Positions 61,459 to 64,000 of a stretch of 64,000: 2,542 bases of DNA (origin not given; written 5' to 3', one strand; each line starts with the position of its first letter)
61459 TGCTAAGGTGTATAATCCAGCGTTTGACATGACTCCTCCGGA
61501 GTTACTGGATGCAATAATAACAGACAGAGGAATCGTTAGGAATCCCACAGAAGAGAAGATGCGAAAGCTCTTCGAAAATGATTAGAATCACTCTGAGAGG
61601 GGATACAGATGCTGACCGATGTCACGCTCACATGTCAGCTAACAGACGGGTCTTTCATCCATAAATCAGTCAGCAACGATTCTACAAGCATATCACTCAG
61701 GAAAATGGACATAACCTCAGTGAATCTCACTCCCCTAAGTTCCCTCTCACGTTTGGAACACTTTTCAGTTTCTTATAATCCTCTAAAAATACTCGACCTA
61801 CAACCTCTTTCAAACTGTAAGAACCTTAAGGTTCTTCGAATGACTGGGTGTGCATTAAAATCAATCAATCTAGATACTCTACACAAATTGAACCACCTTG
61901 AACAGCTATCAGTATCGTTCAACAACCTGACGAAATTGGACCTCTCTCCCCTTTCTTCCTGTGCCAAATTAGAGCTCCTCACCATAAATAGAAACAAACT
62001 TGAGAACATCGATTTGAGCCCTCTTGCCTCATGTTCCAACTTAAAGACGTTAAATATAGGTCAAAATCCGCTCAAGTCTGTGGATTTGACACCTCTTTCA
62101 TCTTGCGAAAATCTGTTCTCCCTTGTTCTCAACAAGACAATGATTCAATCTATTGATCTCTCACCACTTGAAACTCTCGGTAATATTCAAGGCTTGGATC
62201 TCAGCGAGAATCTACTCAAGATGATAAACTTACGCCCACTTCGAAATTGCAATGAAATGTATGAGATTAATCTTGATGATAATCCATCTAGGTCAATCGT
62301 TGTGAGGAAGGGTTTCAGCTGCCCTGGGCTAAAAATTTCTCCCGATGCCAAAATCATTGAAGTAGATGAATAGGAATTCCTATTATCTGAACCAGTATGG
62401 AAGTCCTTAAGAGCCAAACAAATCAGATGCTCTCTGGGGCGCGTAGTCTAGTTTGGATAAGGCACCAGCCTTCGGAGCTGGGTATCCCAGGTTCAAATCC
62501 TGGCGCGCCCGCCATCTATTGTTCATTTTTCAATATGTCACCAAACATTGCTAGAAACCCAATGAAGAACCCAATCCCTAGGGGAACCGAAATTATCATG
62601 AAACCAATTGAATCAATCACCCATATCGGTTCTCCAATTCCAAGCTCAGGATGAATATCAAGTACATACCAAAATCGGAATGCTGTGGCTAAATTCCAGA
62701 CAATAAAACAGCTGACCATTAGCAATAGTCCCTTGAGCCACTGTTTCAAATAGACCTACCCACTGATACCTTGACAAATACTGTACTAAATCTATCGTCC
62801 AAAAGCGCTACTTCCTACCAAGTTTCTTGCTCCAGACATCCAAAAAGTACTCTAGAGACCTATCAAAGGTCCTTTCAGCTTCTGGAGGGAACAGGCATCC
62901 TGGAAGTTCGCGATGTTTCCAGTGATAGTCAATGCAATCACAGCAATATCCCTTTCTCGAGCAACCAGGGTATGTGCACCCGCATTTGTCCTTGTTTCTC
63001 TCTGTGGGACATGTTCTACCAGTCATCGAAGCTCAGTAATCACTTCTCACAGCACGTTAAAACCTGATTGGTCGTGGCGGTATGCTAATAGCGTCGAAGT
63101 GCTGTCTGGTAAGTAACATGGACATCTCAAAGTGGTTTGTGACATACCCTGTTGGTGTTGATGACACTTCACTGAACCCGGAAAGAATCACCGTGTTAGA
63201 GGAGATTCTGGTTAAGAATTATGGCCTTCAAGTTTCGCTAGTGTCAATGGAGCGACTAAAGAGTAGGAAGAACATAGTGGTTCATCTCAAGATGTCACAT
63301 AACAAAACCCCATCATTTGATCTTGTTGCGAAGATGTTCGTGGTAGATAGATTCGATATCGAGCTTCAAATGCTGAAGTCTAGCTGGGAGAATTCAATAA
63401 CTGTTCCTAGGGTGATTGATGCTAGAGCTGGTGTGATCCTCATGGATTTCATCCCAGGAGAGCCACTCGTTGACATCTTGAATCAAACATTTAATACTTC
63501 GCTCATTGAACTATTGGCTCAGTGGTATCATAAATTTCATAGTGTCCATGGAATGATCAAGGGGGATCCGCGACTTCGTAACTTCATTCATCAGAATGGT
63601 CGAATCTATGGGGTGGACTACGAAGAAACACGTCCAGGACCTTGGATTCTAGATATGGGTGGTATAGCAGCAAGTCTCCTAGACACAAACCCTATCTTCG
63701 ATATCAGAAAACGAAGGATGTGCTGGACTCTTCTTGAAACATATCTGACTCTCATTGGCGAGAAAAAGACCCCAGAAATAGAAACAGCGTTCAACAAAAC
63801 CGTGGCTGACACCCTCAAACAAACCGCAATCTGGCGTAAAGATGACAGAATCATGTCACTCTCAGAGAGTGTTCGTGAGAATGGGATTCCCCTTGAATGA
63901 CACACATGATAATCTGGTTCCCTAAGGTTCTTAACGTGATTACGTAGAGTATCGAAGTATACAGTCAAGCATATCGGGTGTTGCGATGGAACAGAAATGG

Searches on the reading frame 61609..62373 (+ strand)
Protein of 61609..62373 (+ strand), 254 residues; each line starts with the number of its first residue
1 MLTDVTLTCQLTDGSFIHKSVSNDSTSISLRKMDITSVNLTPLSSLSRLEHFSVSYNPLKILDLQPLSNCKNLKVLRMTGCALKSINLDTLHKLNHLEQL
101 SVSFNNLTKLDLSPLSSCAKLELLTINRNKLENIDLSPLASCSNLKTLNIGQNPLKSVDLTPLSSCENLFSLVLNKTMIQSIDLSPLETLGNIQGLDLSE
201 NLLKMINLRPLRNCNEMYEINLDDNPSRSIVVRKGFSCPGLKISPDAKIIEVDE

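Call 101: find_encoding_contigs(protein=window:61609-62373:+, flank=10000, max_places=1)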
Protein window:61609-62373:+ (254 aa): 4 contigs read that carry it; 1 place shown.
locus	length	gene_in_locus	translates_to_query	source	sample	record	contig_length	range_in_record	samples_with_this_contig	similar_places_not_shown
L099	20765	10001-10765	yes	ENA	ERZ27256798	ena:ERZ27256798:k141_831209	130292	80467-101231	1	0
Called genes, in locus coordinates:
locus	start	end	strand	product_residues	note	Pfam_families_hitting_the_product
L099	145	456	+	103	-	-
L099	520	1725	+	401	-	PF00162:PGK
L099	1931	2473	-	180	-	PF04525:LOR, PF03803:Scramblase (faint)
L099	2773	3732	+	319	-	-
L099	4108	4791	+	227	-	PF06026:Rib_5-P_isom_A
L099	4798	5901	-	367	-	PF13228:DUF4037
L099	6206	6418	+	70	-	-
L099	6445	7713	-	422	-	PF00437:T2SSE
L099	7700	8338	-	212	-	PF02778:tRNA_int_endo_N, PF01974:tRNA_int_endo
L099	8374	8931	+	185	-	PF01750:HycI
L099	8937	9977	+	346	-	PF01008:IF-2B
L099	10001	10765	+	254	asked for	-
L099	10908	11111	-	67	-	-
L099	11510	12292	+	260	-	-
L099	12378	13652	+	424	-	PF00149:Metallophos, PF12850:Metallophos_2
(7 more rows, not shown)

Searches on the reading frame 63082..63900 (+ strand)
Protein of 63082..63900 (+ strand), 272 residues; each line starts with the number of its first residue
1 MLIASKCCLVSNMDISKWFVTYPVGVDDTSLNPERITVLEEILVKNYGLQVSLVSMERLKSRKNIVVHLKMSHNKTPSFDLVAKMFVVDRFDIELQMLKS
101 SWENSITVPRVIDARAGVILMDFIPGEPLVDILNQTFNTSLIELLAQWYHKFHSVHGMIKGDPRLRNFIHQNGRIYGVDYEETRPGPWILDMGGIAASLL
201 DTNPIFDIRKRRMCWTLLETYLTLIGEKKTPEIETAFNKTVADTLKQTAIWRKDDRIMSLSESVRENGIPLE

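Call 98: find_encoding_contigs(protein=window:63082-63900:+, flank=10000, max_places=2)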
Protein window:63082-63900:+ (272 aa): no gene with exactly this product is on record in the collection.
